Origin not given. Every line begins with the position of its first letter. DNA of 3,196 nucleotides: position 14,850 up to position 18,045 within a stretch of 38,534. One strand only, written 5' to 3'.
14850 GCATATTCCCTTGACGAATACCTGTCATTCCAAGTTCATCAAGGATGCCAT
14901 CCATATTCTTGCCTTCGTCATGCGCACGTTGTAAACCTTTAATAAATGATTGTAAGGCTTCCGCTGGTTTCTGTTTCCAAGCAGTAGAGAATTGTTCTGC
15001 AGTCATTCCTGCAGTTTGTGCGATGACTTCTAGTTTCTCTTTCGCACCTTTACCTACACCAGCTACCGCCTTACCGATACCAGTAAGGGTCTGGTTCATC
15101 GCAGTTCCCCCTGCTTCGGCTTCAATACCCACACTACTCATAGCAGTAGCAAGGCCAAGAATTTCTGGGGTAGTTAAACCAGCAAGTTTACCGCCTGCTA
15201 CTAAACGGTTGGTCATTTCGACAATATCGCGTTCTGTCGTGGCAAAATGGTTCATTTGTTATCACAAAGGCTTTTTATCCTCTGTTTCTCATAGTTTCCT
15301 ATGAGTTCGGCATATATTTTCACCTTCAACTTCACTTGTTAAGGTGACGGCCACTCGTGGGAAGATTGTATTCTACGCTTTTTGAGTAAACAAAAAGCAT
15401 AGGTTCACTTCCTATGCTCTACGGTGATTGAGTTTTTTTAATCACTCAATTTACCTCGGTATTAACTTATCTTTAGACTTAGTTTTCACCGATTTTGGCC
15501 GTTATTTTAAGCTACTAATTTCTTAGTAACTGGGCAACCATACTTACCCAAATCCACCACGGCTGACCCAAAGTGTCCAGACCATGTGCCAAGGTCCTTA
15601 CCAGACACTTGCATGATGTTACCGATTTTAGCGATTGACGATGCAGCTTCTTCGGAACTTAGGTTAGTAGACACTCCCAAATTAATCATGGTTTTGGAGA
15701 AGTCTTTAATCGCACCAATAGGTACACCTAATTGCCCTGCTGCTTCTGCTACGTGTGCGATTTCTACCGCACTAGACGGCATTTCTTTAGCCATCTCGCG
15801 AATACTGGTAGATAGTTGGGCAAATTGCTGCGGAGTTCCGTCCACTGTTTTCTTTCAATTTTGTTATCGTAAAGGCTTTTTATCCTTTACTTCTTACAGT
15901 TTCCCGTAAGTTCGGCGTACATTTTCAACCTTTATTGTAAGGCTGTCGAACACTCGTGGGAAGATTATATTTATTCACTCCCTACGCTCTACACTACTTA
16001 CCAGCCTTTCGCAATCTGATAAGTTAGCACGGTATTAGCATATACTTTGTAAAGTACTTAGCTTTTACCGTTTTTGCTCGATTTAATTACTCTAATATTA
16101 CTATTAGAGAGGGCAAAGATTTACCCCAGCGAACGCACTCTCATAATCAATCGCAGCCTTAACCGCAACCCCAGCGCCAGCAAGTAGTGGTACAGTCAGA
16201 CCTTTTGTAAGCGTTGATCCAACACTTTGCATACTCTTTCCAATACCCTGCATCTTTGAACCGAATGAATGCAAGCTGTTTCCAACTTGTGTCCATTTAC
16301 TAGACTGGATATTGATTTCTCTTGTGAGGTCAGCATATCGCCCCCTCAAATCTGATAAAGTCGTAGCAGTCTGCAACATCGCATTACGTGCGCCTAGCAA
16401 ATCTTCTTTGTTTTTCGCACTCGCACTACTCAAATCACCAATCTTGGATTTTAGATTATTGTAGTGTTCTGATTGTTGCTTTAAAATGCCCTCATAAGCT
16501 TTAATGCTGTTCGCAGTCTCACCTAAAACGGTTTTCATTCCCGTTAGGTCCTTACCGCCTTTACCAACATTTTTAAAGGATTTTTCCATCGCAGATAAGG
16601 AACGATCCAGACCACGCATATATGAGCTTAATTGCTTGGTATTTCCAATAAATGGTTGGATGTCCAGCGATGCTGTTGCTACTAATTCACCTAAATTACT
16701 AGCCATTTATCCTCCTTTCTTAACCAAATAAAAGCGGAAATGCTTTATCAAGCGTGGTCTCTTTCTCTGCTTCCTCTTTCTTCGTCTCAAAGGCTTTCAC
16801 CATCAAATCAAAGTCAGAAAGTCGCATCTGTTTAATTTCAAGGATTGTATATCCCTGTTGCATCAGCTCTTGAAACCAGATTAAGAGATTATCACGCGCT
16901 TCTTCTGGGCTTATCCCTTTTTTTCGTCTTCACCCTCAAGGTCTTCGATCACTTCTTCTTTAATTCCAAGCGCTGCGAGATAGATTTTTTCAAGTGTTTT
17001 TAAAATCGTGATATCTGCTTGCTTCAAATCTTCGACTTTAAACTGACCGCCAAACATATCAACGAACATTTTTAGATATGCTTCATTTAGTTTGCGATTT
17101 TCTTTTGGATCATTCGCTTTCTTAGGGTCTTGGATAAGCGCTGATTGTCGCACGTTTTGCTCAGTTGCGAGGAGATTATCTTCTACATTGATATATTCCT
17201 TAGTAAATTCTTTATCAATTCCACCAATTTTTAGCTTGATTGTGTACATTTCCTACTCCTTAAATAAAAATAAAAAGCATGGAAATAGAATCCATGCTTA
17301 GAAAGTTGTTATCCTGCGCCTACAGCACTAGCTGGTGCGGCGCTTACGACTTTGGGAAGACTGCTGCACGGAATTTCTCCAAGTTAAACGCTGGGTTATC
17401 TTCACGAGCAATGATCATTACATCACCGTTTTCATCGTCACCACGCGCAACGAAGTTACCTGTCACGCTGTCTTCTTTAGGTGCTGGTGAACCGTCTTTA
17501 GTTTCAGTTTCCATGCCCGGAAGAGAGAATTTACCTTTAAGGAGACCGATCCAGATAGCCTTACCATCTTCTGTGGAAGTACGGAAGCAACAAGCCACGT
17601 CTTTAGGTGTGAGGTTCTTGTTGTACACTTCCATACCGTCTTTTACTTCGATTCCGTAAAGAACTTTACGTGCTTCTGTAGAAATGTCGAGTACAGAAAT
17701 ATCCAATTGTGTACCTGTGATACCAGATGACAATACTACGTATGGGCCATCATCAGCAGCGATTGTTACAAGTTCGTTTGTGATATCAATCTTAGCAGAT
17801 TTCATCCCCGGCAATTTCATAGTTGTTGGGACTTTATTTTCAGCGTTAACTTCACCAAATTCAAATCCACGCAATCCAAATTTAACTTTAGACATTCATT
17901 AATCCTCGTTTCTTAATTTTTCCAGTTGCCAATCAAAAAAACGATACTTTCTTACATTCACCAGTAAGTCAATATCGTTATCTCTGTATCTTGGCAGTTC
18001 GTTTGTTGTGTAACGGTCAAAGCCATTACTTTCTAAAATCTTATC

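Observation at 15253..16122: Tape-measure gene split by two homologous, ORF-less group I-like introns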

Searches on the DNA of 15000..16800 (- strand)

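Call 4: search_rna_families(source=window, start=15100, end=16300, threshold=evalue, max_evalue=10, show_alignments=3)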
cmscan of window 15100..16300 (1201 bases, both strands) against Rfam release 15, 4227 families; matches with E-value up to 10: 5.
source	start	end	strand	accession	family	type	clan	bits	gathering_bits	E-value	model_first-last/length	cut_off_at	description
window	15288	15555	-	RF00028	Intron_gpI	Intron;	-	66.9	50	1.6e-16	1-253/253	no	Group I catalytic intron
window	15893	16132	-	RF00028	Intron_gpI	Intron;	-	41.5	50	6.7e-09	1-253/253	no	Group I catalytic intron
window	15376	15550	-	RF01476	rliF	Gene; sRNA;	-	17.2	60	4.5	1-220/220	no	Listeria sRNA rliF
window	16033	16148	+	RF01240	snR85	Gene; snRNA; snoRNA; HACA-box;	CL00024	16.3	37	3.1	1-180/180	no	Small nucleolar RNA snR85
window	16223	16277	-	RF01046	WLE3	Cis-reg;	-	15.3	50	4.5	1-44/44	no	Wingless localisation element 3 (WLE3)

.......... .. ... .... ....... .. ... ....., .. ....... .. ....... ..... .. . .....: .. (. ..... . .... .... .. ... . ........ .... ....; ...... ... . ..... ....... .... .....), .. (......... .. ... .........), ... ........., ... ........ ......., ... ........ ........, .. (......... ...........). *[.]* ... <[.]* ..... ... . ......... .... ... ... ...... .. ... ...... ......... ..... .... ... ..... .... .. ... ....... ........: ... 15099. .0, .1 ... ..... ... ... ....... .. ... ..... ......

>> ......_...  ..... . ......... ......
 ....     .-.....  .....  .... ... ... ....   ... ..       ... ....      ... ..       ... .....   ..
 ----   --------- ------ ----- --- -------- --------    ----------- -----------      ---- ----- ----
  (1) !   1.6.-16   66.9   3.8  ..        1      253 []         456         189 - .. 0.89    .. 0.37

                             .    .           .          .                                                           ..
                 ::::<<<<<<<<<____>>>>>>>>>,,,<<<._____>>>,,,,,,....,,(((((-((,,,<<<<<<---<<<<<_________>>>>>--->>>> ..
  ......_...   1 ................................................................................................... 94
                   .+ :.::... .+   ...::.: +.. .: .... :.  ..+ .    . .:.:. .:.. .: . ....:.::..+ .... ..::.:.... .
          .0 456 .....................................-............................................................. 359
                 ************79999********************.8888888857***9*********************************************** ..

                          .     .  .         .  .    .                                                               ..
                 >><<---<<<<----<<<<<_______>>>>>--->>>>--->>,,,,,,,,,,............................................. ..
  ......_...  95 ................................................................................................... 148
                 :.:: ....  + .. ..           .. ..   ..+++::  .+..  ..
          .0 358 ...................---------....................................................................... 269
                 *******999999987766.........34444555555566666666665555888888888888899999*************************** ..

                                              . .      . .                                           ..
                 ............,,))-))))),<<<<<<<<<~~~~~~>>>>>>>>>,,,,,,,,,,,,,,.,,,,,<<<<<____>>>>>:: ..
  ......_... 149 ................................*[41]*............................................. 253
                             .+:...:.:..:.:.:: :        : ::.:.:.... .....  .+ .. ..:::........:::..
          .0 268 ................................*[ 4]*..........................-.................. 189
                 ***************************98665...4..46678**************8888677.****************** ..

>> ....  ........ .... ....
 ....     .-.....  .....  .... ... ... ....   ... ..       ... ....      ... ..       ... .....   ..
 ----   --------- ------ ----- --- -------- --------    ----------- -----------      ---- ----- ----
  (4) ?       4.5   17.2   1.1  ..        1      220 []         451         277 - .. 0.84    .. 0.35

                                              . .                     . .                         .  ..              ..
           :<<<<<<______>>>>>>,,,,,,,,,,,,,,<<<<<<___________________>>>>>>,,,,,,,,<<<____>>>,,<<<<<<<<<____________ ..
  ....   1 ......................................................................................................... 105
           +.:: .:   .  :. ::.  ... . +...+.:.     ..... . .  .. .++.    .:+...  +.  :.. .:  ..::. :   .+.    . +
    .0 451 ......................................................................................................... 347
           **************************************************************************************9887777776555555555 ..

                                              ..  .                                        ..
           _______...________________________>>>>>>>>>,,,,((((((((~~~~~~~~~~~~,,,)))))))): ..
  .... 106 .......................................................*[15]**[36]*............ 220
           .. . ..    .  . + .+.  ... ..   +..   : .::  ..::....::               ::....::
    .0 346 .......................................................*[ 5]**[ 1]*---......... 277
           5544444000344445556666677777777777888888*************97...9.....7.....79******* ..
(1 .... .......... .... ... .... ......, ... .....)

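Call 6: search_dna_similar(query=window:15000-16800:-, collection=phages, mode=near, max_rows=30)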
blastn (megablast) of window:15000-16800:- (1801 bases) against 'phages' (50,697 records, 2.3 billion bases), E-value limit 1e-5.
Records with a match: 7; places in all: 7; records where one place covers at least 80% of the query: 0.
Best place of each record, by identity: 95-99% 1; 90-95% 4; 80-90% 2.
By first word of the organism name: Staphylococcus 4; Streptococcus 1; Arcanobacterium 1; Bacillus 1.
By host as written in the record: Staphylococcus epidermidis NCC 100655 1; Streptococcus infantis SK970 1; Arcanobacterium sp. 1; Mammaliicoccus sciuri C6854 1; Staphylococcus pseudintermedius 1; Staphylococcus epidermidis 1; Bacillus thuringiensis BGSC 4R1 1.
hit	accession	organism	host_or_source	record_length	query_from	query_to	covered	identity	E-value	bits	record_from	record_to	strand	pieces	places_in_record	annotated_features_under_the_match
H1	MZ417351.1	Staphylococcus phage PG-2021_90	Staphylococcus epidermidis NCC 100655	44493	764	943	10%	81.8%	2e-33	150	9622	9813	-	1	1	record has no annotation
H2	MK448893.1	Streptococcus phage Javan270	Streptococcus infantis SK970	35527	1555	1730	10%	80.2%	6e-28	132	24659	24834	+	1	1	tail length tape-measure protein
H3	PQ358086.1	Arcanobacterium phage TPWB06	Arcanobacterium sp.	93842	871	947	4%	93.5%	2e-22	113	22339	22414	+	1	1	tail length tape measure protein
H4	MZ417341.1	Staphylococcus phage PG-2021_67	Mammaliicoccus sciuri C6854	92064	871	947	4%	92.2%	1e-20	108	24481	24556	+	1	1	record has no annotation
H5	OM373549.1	Staphylococcus phage vB_SpsS-DH5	Staphylococcus pseudintermedius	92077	871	947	4%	92.2%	1e-20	108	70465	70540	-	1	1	record has no annotation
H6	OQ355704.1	Staphylococcus phage vB_SepS_BE28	Staphylococcus epidermidis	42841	871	943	4%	94.5%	2e-22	113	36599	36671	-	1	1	hypothetical protein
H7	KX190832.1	Bacillus phage vB_BtS_BMBtp13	Bacillus thuringiensis BGSC 4R1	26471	908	943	2%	97.2%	8e-7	62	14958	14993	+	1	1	tape measure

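Call 15: search_dna_similar(query=window:15253-15545:-, collection=phages, mode=distant, max_rows=60)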
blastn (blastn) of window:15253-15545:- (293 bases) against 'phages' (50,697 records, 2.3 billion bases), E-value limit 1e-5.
Records with a match: 78; places in all: 86; records where one place covers at least 80% of the query: 9.
Best place of each record, by identity: 90-95% 14; 80-90% 22; 60-80% 42.
By first word of the organism name: Staphylococcus 34; Vibrio 14; Clostridium 8; Clostridioides 7; Streptococcus 3; Bacillus 2; Bacteriophage 2; Lactobacillus 2; Arcanobacterium 1; Peptoclostridium 1; and 4 more.
By host as written in the record: - 19; Staphylococcus sp. 13; Clostridium perfringens 6; Mammaliicoccus sciuri C6854 3; Staphylococcus aureus 3; Staphylococcus epidermidis 3; Clostridioides difficile 2; Bacillus subtilis 2; and 24 more.
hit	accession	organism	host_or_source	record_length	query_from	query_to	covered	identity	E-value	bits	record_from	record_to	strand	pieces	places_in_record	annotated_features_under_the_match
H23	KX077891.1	Streptococcus phage phiJH1301-1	Streptococcus suis JH1301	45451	18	291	94%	75.5%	1e-44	186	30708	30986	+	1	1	tail length tape-measure protein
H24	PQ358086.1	Arcanobacterium phage TPWB06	Arcanobacterium sp.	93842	9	291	97%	69.4%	5e-23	113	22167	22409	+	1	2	hypothetical protein (x2)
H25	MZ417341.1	Staphylococcus phage PG-2021_67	Mammaliicoccus sciuri C6854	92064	9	291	97%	68.7%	3e-20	104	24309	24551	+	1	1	record has no annotation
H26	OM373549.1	Staphylococcus phage vB_SpsS-DH5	Staphylococcus pseudintermedius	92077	9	291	97%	68.7%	3e-20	104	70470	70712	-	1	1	record has no annotation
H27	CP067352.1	Clostridioides phage ES-S-0173-01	Clostridioides sp. ES-S-0173-01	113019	46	291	84%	73.4%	6e-35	153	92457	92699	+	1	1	record has no annotation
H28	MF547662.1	Clostridioides phage LIBA6276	Clostridioides difficile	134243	46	290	84%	73.7%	5e-36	156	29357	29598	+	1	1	none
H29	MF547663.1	Clostridioides phage LIBA2945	Clostridioides difficile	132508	46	290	84%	73.7%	5e-36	156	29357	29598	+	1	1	none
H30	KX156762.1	Staphylococcus phage vB_SauS_IMEP5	Staphylococcus aureus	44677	78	292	73%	79.1%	1e-43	182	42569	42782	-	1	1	hypothetical protein (x2)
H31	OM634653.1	Bacillus phage vB_BsuS_PJN02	Bacillus subtilis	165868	41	291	86%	67.7%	4e-18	98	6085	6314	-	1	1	none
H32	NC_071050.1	Bacillus phage vB_BsuS_PJN02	Bacillus subtilis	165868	41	291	86%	67.7%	4e-18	98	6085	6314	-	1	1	none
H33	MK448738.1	Streptococcus phage Javan355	Streptococcus oralis DD24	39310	84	289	70%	80.1%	5e-42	177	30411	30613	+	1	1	homing endonuclease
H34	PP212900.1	Staphylococcus phage PT1-1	Staphylococcus chromogenes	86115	77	293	74%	75.4%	1e-30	139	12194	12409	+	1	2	hypothetical protein (x3)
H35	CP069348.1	Clostridioides phage pCD1602_4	water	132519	80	290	72%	77.5%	3e-38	164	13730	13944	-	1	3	record has no annotation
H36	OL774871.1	Streptococcus phage MissB1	Streptococcus mitis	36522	84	289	70%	79.1%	3e-39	168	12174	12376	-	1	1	none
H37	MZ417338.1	Staphylococcus phage PG-2021_4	Mammaliicoccus sciuri C6854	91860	83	290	71%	78.0%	4e-37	159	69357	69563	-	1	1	record has no annotation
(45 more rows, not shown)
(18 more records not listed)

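Call 16: search_dna_similar(query=window:15856-16122:-, collection=phages, mode=distant, max_rows=60)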
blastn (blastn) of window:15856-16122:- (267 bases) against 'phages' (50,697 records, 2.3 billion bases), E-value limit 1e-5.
Records with a match: 86; places in all: 97; records where one place covers at least 80% of the query: 2.
Best place of each record, by identity: 95-99% 1; 90-95% 2; 80-90% 21; 60-80% 62.
By first word of the organism name: Staphylococcus 38; Clostridium 15; uncultured 7; Clostridioides 7; Streptococcus 4; Bacteriophage 3; Bacillus 3; Lactobacillus 2; Leptolyngbya 1; Dulem 1; and 5 more.
By host as written in the record: - 13; Staphylococcus sp. 13; Clostridium perfringens 11; Staphylococcus aureus 4; Staphylococcus epidermidis 3; Mammaliicoccus sciuri C6854 3; Lactobacillus delbrueckii subsp. lactis 2; Bacillus subtilis 2; and 31 more.
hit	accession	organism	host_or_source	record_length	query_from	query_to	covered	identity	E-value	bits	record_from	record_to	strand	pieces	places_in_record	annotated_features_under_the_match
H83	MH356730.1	Staphylococcus phage VB-SauS-SA2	Staphylococcus aureus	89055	33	265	87%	73.8%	2e-33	147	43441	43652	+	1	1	terminase large subunit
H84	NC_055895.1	uncultured phage cr7_1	human feces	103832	40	263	84%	72.6%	9e-20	103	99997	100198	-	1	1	terminase large subunit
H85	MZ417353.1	Staphylococcus phage PG-2021_93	Staphylococcus epidermidis S414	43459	71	263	72%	80.5%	4e-49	200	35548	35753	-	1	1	record has no annotation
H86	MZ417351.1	Staphylococcus phage PG-2021_90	Staphylococcus epidermidis NCC 100655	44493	86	265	67%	81.3%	2e-46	190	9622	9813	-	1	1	record has no annotation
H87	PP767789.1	Clostridioides phage phiCDKH02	Clostridioides difficile CD500-12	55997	79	265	70%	77.8%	1e-30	138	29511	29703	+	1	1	none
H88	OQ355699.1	Staphylococcus phage vB_SepS_BE20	Staphylococcus epidermidis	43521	86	262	66%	81.0%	1e-43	181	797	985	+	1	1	hypothetical protein (x2) | HNH endonuclease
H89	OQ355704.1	Staphylococcus phage vB_SepS_BE28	Staphylococcus epidermidis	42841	87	265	67%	77.5%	6e-35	153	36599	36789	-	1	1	hypothetical protein | HNH endonuclease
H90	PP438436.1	Leptolyngbya phage Lbo-JY46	Leptolyngbya boryana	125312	85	267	69%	75.3%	2e-27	127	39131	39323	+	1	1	LAGLIDADG DNA endonuclease family protein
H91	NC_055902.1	uncultured phage cr131_1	Rhesus macaque feces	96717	87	263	66%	77.2%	3e-20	104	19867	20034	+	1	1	none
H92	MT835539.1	Bacteriophage sp.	human fecal samples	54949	82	262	68%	74.9%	4e-24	116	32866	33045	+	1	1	record has no annotation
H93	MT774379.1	uncultured phage cr118_1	human feces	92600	82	267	70%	72.2%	2e-14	85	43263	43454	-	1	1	none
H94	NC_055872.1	uncultured phage cr118_1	human feces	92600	82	267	70%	72.2%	2e-14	85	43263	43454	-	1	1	none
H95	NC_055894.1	uncultured phage cr6_1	human feces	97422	82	267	70%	71.9%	1e-17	95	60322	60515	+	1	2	endonuclease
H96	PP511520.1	Dulem virus 41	Varecia variegata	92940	87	265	67%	73.0%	5e-17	93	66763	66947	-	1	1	hypothetical protein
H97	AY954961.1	Staphylococcus phage ROSA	-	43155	86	263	67%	73.2%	8e-27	125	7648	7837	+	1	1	ORF019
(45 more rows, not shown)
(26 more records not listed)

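Call 17: get_annotated_region(hit=H23, flank=2500)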
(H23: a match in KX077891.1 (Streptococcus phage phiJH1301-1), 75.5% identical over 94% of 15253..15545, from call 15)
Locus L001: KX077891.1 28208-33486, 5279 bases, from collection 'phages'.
description: Streptococcus phage phiJH1301-1, complete genome.
organism: Streptococcus phage phiJH1301-1 (NCBI taxid 1860179)
taxonomy: Viruses; Duplodnaviria; Heunggongvirae; Uroviricota; Caudoviricetes
host: Streptococcus suis JH1301; source: -; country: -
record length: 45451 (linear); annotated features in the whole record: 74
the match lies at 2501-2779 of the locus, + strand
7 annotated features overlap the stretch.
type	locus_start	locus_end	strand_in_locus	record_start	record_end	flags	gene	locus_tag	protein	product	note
CDS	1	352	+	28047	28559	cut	-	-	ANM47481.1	hypothetical protein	Lj965 prophage protein; ORF54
CDS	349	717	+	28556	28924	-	-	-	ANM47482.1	hypothetical protein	FIG01114380: hypothetical protein; ORF55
CDS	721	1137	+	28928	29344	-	-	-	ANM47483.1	putative major tail protein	putative major tail protein; ORF56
CDS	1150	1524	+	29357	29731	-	-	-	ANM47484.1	hypothetical protein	Lj965 prophage protein; ORF57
CDS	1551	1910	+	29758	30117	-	-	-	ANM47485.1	hypothetical protein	hypothetical protein; ORF58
CDS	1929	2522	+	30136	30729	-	-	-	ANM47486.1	tail length tape-measure protein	Phage tail length tape-measure protein; ORF59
CDS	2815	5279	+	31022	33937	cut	-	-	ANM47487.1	tail length tape-measure protein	Phage tail length tape-measure protein; ORF60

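Call 18: get_annotated_region(hit=H24, flank=2500)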
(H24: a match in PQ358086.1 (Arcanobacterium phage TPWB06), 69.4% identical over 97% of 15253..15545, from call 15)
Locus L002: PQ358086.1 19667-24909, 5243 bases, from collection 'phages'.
description: Arcanobacterium phage TPWB06, complete genome.
organism: Arcanobacterium phage TPWB06 (NCBI taxid 3388604)
taxonomy: Viruses
host: Arcanobacterium sp.; source: Tabanus par; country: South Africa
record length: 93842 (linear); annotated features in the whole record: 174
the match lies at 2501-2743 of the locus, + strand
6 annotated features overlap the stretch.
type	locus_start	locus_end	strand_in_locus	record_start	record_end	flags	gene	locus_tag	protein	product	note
CDS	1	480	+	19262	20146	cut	-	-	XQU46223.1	hypothetical protein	-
CDS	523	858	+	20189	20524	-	-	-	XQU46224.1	head-tail adaptor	-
CDS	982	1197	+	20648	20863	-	-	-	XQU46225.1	hypothetical protein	-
CDS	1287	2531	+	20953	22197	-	-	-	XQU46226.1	hypothetical protein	-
CDS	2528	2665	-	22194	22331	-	-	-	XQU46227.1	hypothetical protein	-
CDS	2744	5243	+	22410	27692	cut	-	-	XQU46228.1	tail length tape measure protein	-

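Call 19: get_annotated_region(hit=H33, flank=2500)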
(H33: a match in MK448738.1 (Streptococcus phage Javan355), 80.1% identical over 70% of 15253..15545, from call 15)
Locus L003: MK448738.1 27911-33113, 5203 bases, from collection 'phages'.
description: Streptococcus phage Javan355, complete genome.
organism: Streptococcus phage Javan355 (NCBI taxid 2548123)
taxonomy: Viruses; Duplodnaviria; Heunggongvirae; Uroviricota; Caudoviricetes
host: Streptococcus oralis DD24; source: -; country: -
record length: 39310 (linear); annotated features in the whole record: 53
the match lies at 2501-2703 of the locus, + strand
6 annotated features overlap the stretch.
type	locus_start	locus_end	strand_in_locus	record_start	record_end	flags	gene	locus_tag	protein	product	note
CDS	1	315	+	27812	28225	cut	-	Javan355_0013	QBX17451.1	putative major tail protein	-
CDS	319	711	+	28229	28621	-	-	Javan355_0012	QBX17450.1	hypothetical protein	-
CDS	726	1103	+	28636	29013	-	-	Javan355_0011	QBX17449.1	hypothetical protein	FIG01116732: hypothetical protein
CDS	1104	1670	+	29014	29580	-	-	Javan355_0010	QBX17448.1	tail length tape-measure protein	-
CDS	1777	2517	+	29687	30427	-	-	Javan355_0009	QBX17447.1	homing endonuclease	-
CDS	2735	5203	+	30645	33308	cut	-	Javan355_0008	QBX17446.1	tail length tape-measure protein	-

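Call 40: get_annotated_region(hit=H7, flank=2500)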
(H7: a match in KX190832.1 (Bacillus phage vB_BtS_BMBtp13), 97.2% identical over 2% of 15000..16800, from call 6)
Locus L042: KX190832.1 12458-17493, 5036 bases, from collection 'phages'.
description: Bacillus phage vB_BtS_BMBtp13, complete genome.
organism: Bacillus phage vB_BtS_BMBtp13 (NCBI taxid 1868825)
taxonomy: Viruses; Duplodnaviria; Heunggongvirae; Uroviricota; Caudoviricetes
host: Bacillus thuringiensis BGSC 4R1; source: -; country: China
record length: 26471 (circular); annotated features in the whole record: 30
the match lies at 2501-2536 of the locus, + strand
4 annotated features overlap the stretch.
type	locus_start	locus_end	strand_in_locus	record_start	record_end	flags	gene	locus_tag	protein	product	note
CDS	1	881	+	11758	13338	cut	-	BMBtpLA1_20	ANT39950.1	tape measure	-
CDS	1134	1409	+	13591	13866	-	-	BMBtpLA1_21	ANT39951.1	tape measure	-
CDS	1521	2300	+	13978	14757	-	-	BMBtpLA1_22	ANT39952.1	HNH nuclease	-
CDS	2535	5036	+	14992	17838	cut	-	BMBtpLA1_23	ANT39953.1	tape measure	-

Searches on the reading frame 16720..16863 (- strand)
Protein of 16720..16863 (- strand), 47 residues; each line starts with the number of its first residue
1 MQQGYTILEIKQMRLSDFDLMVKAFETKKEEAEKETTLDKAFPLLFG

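Call 75: search_protein_families(library=phrogs, max_evalue=0.00001, proteins=[window:16720-16863:-])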
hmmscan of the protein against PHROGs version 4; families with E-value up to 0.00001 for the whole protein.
window:16720-16863:- (47 aa): 1 family
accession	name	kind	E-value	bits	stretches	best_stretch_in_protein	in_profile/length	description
phrog_6190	-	unknown function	5.4e-21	75.4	1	2-47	8-55/55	-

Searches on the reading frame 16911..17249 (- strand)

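Call 75: search_protein_families(library=phrogs, max_evalue=0.00001, proteins=[window:16911-17249:-])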
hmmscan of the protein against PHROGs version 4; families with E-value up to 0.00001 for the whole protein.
window:16911-17249:- (112 aa): 1 family
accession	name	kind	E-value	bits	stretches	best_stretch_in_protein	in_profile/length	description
phrog_187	-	connector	4.8e-14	53.4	1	1-110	4-109/122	head-tail adaptor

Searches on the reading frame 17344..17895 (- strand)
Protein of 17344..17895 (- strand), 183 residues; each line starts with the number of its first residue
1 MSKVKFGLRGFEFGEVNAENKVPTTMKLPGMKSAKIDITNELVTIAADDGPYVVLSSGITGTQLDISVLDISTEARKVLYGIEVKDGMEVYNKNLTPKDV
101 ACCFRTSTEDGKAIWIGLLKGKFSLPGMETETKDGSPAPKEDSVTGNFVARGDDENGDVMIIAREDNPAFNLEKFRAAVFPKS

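Call 75: search_protein_families(library=phrogs, max_evalue=0.00001, proteins=[window:17344-17895:-])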
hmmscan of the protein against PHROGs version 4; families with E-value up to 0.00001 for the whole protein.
window:17344-17895:- (183 aa): 1 family
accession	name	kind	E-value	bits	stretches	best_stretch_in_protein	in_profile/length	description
phrog_88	-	tail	4.2e-50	171.8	1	2-182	21-207/291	major tail protein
